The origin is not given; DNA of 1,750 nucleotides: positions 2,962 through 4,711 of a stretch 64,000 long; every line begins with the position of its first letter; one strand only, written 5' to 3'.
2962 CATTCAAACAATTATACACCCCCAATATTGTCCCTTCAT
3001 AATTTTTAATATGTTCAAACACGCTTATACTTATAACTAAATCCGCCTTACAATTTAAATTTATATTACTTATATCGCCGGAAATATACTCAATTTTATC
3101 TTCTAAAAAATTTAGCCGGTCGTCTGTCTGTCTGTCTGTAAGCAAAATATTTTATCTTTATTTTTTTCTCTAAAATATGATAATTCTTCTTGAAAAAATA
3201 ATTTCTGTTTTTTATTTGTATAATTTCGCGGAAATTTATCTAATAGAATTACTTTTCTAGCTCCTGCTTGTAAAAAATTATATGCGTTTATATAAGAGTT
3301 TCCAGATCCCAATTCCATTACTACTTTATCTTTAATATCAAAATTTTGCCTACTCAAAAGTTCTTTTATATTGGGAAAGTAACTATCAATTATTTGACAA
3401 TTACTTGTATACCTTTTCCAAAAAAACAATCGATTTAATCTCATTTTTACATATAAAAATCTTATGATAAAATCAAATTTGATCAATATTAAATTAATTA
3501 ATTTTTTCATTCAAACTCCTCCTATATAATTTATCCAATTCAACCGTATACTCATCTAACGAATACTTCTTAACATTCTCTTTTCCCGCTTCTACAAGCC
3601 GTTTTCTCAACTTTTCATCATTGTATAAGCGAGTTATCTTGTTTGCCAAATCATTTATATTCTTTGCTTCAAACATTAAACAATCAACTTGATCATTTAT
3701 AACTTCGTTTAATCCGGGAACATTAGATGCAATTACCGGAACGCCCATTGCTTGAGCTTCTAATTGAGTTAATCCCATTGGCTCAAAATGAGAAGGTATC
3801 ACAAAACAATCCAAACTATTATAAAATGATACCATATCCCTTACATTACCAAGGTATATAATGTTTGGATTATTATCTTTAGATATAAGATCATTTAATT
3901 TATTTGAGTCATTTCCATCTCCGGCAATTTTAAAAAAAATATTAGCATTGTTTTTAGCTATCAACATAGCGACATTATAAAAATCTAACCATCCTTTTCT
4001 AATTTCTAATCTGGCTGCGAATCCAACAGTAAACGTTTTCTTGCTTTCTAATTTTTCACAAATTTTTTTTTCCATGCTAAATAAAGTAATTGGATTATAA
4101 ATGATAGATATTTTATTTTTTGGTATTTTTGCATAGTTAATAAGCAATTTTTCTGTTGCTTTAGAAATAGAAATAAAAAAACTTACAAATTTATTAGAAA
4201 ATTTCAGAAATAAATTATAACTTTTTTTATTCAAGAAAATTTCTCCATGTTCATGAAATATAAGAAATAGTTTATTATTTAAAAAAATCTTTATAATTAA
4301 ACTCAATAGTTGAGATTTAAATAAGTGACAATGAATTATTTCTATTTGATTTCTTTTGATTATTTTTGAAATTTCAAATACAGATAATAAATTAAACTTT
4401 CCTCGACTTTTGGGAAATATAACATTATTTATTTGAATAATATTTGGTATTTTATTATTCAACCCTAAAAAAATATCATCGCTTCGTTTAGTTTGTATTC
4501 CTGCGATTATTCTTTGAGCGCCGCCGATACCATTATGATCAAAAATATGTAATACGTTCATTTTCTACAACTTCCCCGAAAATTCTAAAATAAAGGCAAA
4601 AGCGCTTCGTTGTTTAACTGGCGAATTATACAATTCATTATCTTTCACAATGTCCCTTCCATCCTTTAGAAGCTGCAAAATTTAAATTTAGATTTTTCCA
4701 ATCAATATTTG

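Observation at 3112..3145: (TCTG)4 tetranucleotide tract splits a glycan-locus SAM methyltransferase: candidate phase-variable ON/OFF switch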

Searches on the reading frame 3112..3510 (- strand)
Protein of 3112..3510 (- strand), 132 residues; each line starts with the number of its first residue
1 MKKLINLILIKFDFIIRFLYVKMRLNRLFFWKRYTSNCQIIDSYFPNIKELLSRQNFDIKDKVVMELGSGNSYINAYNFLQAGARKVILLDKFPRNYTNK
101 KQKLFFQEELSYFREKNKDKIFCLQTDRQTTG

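Call 10: list_cluster_members(proteins=[P0001, window:3112-3510:-])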
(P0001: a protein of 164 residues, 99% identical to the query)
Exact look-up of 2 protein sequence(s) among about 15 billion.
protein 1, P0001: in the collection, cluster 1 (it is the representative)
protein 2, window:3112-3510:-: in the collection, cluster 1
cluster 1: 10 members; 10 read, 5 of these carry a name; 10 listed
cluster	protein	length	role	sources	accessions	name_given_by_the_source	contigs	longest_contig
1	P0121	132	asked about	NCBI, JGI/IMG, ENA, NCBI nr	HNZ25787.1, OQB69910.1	MAG TPA: hypothetical protein PKK13_00960 [Spirochaetota bacterium] | MAG: hypothetical protein BWX91_00027 [Spirochaetes bacterium ADurb.Bin133]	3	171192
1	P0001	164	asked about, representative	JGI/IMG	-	-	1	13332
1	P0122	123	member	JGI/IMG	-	hypothetical protein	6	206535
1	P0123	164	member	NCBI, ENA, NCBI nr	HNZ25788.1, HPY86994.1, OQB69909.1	MAG TPA: methyltransferase domain-containing protein [Spirochaetota bacterium] | MAG: hypothetical protein BWX91_00026 [Spirochaetes bacterium ADurb.Bin133]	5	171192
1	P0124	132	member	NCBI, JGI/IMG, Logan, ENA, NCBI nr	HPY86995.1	MAG TPA: hypothetical protein PLG34_03335 [Spirochaetota bacterium] | hypothetical protein [Spirochaetota bacterium]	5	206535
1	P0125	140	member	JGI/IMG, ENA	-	hypothetical protein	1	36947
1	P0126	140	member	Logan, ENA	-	-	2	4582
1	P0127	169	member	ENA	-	-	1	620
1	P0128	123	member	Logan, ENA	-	-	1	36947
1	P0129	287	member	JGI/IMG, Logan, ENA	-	-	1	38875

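Call 13: find_encoding_contigs(protein=P0129, flank=10000, max_places=10)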
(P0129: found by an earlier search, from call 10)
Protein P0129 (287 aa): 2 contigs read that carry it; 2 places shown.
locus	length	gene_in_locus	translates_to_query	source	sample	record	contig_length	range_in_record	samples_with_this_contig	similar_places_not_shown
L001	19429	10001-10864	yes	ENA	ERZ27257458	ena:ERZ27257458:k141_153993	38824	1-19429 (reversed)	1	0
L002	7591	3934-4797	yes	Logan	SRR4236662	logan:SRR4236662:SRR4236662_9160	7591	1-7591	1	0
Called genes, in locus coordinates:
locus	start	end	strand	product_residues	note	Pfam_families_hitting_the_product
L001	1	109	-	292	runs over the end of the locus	-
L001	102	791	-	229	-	-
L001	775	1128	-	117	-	-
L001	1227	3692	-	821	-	PF00343:Phosphorylase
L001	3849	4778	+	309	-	PF00535:Glycos_transf_2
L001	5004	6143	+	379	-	PF13439:Glyco_transf_4, PF13477:Glyco_trans_4_2 (weak), PF00534:Glycos_transf_1, PF13692:Glyco_trans_1_4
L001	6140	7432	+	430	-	PF27533:CapK_C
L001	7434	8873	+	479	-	PF04015:DUF362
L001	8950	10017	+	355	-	PF13439:Glyco_transf_4, PF00534:Glycos_transf_1, PF13692:Glyco_trans_1_4, PF13524:Glyco_trans_1_2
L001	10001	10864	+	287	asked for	PF13489:Methyltransf_23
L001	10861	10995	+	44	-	-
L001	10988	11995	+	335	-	PF00535:Glycos_transf_2, PF10111:Glyco_tranf_2_2 (weak), PF13641:Glyco_tranf_2_3, PF13632:Glyco_trans_2_3 (faint)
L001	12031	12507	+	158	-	-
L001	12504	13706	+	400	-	PF04230:PS_pyruv_trans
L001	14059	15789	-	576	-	PF02776:TPP_enzyme_N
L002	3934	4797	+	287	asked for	PF13489:Methyltransf_23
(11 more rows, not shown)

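Call 14: find_encoding_contigs(protein=P0125, flank=10000, max_places=10)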
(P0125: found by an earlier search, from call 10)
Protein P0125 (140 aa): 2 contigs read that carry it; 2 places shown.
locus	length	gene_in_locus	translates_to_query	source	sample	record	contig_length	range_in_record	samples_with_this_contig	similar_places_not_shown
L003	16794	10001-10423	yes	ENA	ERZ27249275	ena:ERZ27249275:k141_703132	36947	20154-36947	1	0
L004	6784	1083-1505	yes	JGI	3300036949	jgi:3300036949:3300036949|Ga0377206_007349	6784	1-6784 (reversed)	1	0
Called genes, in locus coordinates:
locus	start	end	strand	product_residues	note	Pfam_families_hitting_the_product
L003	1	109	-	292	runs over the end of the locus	-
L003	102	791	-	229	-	-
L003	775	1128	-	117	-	-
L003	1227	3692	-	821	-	PF00343:Phosphorylase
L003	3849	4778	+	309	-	PF00535:Glycos_transf_2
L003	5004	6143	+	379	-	PF13439:Glyco_transf_4, PF13477:Glyco_trans_4_2 (weak), PF20706:GT4-conflict (weak), PF00534:Glycos_transf_1, PF13692:Glyco_trans_1_4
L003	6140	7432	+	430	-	PF27533:CapK_C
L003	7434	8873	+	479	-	PF04015:DUF362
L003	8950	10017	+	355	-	PF13439:Glyco_transf_4, PF00534:Glycos_transf_1, PF13692:Glyco_trans_1_4, PF13524:Glyco_trans_1_2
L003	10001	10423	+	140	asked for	-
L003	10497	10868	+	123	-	-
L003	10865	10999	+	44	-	-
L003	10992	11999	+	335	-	PF00535:Glycos_transf_2, PF10111:Glyco_tranf_2_2 (weak), PF13641:Glyco_tranf_2_3, PF13632:Glyco_trans_2_3 (faint)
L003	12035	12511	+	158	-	-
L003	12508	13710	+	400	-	PF04230:PS_pyruv_trans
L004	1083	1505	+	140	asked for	-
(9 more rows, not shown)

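Call 15: find_encoding_contigs(protein=P0126, flank=10000, max_places=10)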
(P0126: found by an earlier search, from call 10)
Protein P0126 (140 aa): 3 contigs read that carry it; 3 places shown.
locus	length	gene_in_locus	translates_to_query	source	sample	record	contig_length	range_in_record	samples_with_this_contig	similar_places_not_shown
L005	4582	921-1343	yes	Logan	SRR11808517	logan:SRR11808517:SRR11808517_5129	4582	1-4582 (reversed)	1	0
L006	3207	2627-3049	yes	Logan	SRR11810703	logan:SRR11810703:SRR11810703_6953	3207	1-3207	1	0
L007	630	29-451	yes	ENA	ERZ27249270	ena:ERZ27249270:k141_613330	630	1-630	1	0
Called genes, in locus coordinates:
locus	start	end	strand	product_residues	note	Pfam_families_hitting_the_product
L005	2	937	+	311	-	?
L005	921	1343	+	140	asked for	-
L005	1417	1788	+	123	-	-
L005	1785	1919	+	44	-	-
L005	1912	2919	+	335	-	PF00535:Glycos_transf_2, PF10111:Glyco_tranf_2_2 (weak), PF13641:Glyco_tranf_2_3, PF13632:Glyco_trans_2_3 (faint)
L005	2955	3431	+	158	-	-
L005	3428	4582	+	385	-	?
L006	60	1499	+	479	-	PF04015:DUF362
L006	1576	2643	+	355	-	PF13439:Glyco_transf_4, PF00534:Glycos_transf_1, PF13692:Glyco_trans_1_4, PF13524:Glyco_trans_1_2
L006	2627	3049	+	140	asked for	-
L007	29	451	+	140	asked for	-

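Call 19: find_encoding_contigs(protein=P0122, flank=3000, max_places=10)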
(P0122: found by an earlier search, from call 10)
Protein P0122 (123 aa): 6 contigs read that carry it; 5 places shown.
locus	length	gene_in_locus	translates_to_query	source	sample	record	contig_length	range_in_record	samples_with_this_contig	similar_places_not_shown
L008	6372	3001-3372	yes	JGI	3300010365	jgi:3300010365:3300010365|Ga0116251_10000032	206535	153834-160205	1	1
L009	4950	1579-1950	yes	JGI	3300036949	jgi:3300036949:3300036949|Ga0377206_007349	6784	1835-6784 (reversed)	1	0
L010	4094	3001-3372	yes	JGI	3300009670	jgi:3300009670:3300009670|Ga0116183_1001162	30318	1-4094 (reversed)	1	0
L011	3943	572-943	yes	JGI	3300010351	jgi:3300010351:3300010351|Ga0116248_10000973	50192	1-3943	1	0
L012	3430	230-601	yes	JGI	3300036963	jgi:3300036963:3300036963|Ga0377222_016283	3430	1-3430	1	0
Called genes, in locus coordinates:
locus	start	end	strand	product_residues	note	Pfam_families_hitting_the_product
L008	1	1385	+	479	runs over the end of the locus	PF04015:DUF362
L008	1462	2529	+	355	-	PF13439:Glyco_transf_4, PF00534:Glycos_transf_1, PF13692:Glyco_trans_1_4, PF13524:Glyco_trans_1_2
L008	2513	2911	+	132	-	-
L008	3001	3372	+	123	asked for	-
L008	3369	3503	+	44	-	-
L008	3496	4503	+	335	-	PF00535:Glycos_transf_2, PF10111:Glyco_tranf_2_2 (weak), PF13641:Glyco_tranf_2_3, PF13632:Glyco_trans_2_3 (faint)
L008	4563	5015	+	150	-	-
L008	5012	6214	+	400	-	PF04230:PS_pyruv_trans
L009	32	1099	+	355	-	PF13439:Glyco_transf_4, PF00534:Glycos_transf_1, PF13692:Glyco_trans_1_4, PF13524:Glyco_trans_1_2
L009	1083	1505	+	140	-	-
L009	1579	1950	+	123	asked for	-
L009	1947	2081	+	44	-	-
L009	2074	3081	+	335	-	PF00535:Glycos_transf_2, PF10111:Glyco_tranf_2_2 (weak), PF13641:Glyco_tranf_2_3, PF13632:Glyco_trans_2_3 (faint)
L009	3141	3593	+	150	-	-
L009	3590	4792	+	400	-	PF04230:PS_pyruv_trans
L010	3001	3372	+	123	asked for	-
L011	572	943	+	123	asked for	-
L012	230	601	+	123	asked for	-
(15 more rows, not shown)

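Call 20: find_encoding_contigs(protein=P0123, flank=3000, max_places=10)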
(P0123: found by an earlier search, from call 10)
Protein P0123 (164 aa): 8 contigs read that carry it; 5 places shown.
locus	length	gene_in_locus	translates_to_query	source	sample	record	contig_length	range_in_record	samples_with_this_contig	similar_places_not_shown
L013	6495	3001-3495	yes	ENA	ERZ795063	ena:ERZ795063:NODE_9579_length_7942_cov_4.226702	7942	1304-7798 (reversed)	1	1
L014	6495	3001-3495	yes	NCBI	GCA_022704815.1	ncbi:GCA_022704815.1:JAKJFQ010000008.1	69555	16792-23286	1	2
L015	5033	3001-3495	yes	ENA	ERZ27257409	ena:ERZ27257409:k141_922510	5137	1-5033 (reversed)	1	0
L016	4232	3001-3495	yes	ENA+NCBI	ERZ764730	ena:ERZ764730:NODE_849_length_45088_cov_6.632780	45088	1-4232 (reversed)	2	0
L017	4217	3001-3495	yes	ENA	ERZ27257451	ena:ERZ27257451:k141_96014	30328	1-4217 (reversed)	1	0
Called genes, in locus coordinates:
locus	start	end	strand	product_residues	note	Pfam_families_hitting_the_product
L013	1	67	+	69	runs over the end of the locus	?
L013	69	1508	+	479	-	PF04015:DUF362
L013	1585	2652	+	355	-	PF13439:Glyco_transf_4, PF00534:Glycos_transf_1, PF13692:Glyco_trans_1_4, PF13524:Glyco_trans_1_2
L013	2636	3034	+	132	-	-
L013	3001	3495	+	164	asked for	PF13489:Methyltransf_23 (weak)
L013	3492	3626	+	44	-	-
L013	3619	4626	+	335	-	PF00535:Glycos_transf_2, PF10111:Glyco_tranf_2_2 (weak), PF13641:Glyco_tranf_2_3, PF13632:Glyco_trans_2_3 (faint)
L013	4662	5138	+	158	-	-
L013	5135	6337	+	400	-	PF04230:PS_pyruv_trans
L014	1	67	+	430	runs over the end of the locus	PF27533:CapK_C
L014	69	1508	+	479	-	PF04015:DUF362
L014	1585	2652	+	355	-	PF13439:Glyco_transf_4, PF00534:Glycos_transf_1, PF13692:Glyco_trans_1_4, PF13524:Glyco_trans_1_2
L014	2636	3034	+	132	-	-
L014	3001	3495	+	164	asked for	PF13489:Methyltransf_23 (weak)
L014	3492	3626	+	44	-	-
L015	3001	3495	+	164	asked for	PF13489:Methyltransf_23 (weak)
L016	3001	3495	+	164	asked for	PF13489:Methyltransf_23 (weak)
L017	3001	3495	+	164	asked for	PF13489:Methyltransf_23 (weak)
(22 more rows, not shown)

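Call 21: find_encoding_contigs(protein=P0124, flank=3000, max_places=10)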
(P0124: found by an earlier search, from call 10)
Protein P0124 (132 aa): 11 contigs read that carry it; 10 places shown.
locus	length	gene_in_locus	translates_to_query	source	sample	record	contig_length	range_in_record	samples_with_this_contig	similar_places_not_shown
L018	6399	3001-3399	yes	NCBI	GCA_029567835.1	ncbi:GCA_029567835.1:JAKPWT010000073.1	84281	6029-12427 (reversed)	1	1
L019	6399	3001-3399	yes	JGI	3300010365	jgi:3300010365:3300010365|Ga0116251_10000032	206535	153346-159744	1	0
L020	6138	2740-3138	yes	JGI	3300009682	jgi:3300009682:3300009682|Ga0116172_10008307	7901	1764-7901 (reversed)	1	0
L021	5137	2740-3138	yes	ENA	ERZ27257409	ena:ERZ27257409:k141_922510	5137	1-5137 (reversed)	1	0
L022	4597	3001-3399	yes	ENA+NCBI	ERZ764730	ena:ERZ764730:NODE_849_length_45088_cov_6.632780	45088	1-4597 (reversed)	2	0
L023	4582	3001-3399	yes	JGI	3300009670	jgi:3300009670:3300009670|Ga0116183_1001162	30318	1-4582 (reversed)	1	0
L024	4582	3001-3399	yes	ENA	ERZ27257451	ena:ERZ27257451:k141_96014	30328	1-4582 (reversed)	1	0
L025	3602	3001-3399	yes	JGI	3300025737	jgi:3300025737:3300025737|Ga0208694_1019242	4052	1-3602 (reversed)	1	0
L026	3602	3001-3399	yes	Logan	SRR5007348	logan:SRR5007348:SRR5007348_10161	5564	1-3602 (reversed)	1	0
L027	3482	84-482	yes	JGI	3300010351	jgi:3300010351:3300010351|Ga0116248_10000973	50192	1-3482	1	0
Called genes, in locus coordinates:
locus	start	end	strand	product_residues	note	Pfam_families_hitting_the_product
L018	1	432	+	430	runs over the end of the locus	PF27533:CapK_C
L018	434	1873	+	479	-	PF04015:DUF362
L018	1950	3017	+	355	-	PF13439:Glyco_transf_4, PF00534:Glycos_transf_1, PF13692:Glyco_trans_1_4, PF13524:Glyco_trans_1_2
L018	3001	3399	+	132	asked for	-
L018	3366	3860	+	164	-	PF13489:Methyltransf_23 (weak)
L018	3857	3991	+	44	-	-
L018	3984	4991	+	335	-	PF00535:Glycos_transf_2, PF10111:Glyco_tranf_2_2 (weak), PF13641:Glyco_tranf_2_3, PF13632:Glyco_trans_2_3 (faint)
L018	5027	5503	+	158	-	-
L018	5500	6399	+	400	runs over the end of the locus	PF04230:PS_pyruv_trans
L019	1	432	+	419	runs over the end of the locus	PF27533:CapK_C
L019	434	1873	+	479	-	PF04015:DUF362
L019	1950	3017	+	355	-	PF13439:Glyco_transf_4, PF00534:Glycos_transf_1, PF13692:Glyco_trans_1_4, PF13524:Glyco_trans_1_2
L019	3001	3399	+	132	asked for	-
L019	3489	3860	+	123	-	-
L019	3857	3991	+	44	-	-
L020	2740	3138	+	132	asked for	-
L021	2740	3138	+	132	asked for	-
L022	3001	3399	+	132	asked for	-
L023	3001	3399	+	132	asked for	-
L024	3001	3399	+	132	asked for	-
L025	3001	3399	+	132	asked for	-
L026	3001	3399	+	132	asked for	-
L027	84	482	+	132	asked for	-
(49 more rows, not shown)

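Call 22: find_encoding_contigs(protein=P0121, flank=3000, max_places=10)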
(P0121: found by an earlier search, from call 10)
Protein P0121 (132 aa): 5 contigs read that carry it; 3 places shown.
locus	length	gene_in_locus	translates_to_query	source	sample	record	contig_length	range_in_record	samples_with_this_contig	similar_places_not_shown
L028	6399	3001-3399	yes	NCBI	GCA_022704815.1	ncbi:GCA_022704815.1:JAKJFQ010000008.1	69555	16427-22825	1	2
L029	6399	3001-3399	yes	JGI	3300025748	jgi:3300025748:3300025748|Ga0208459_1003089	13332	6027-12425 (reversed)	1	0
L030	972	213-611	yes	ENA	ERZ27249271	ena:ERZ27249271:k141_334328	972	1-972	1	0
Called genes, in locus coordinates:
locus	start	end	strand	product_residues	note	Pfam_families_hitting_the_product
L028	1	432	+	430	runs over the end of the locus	PF27533:CapK_C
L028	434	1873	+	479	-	PF04015:DUF362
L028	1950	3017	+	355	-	PF13439:Glyco_transf_4, PF00534:Glycos_transf_1, PF13692:Glyco_trans_1_4, PF13524:Glyco_trans_1_2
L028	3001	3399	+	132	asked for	-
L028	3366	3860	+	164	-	PF13489:Methyltransf_23 (weak)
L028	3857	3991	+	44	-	-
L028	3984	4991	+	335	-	PF00535:Glycos_transf_2, PF10111:Glyco_tranf_2_2 (weak), PF13641:Glyco_tranf_2_3, PF13632:Glyco_trans_2_3 (faint)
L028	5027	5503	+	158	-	-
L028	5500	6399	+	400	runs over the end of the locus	PF04230:PS_pyruv_trans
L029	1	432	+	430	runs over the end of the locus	PF27533:CapK_C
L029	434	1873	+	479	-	PF04015:DUF362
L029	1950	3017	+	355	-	PF13439:Glyco_transf_4, PF00534:Glycos_transf_1, PF13692:Glyco_trans_1_4, PF13524:Glyco_trans_1_2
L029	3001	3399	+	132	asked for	-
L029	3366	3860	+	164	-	PF13489:Methyltransf_23 (weak)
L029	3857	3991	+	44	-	-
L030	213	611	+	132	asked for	-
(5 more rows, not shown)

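Call 23: find_encoding_contigs(protein=P0128, flank=3000, max_places=10)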
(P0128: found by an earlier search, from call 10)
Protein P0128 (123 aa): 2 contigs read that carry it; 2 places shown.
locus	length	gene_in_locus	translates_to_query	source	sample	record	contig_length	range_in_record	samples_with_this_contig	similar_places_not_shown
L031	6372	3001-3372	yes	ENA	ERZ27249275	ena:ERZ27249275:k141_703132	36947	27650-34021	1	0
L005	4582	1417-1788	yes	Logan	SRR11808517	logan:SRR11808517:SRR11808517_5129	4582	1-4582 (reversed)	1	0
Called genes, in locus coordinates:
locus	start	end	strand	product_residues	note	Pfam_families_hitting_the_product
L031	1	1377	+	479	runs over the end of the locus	PF04015:DUF362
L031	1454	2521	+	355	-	PF13439:Glyco_transf_4, PF00534:Glycos_transf_1, PF13692:Glyco_trans_1_4, PF13524:Glyco_trans_1_2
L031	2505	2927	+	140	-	-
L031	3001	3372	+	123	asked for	-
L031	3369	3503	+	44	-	-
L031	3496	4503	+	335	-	PF00535:Glycos_transf_2, PF10111:Glyco_tranf_2_2 (weak), PF13641:Glyco_tranf_2_3, PF13632:Glyco_trans_2_3 (faint)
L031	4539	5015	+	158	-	-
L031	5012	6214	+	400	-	PF04230:PS_pyruv_trans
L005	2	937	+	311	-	?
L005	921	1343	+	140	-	-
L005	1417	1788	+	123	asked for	-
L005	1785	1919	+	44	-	-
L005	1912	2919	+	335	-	PF00535:Glycos_transf_2, PF10111:Glyco_tranf_2_2 (weak), PF13641:Glyco_tranf_2_3, PF13632:Glyco_trans_2_3 (faint)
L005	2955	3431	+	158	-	-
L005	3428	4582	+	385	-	?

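Call 29: search_solved_structures(query=P0129, max_evalue=0.01, show_alignments=1)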
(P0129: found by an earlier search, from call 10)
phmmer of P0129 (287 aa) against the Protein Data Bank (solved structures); distinct sequences matched with E-value up to 0.01: 0.

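Call 30: search_protein_families(library=ncbifam, proteins=[P0129], max_evalue=0.01)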
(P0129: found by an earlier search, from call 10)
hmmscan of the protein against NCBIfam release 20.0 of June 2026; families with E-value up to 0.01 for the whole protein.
P0129 (287 aa): 3 families
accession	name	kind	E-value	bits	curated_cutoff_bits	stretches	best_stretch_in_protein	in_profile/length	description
TIGR02072.1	BioC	equivalog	2.3e-06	27.6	184.95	1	50-190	25-132/244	malonyl-ACP O-methyltransferase BioC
TIGR01983.1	UbiG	equivalog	0.0037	16.6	102.95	0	135-190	97-150/228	bifunctional 2-polyprenyl-6-hydroxyphenol methylase/3-demethylubiquinol 3-O-methyltransferase UbiG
NF011650.0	PRK15068.1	equivalog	0.0074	15.2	209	0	56-188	118-222/324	tRNA 5-methoxyuridine(34)/uridine 5-oxyacetic acid(34) synthase CmoB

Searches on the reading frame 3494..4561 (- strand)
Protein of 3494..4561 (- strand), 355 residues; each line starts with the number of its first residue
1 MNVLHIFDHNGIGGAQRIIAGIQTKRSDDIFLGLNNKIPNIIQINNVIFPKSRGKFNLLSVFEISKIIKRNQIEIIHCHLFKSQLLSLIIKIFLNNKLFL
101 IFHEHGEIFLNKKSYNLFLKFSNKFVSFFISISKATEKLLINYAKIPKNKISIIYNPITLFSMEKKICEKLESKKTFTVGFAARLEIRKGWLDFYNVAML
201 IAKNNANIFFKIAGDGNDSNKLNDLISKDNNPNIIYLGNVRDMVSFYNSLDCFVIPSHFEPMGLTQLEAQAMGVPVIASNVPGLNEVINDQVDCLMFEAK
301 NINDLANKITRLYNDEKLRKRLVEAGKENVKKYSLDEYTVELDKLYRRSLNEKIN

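Call 7: search_protein_families(library=pfam, proteins=[window:3494-4561:-], max_evalue=0.01)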
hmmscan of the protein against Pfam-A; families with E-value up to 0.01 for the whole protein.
window:3494-4561:- (355 aa): 7 families
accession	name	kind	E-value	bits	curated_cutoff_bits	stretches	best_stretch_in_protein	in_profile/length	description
PF00534.26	Glycos_transf_1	-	1.8e-35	122.4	26.4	1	169-328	8-171/172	Glycosyl transferases group 1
PF13692.12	Glyco_trans_1_4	-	5.1e-30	105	27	1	177-315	2-142/142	Glycosyl transferases group 1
PF13439.12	Glyco_transf_4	-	2.2e-13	51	28.5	1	47-158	47-166/170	Glycosyltransferase Family 4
PF13524.12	Glyco_trans_1_2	-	4.9e-08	33.5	25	1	205-332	12-131/144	Glycosyl transferase-like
PF20706.3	GT4-conflict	-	2.5e-05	23.9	26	1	243-293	275-325/385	Family 4 Glycosyltransferase in conflict systems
PF13477.12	Glyco_trans_4_2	-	2.9e-05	24.7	23.4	1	49-88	50-90/139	Glycosyl transferase 4-like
PF05693.19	Glycogen_syn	-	0.00099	18.2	27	1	252-293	472-513/639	Glycogen synthase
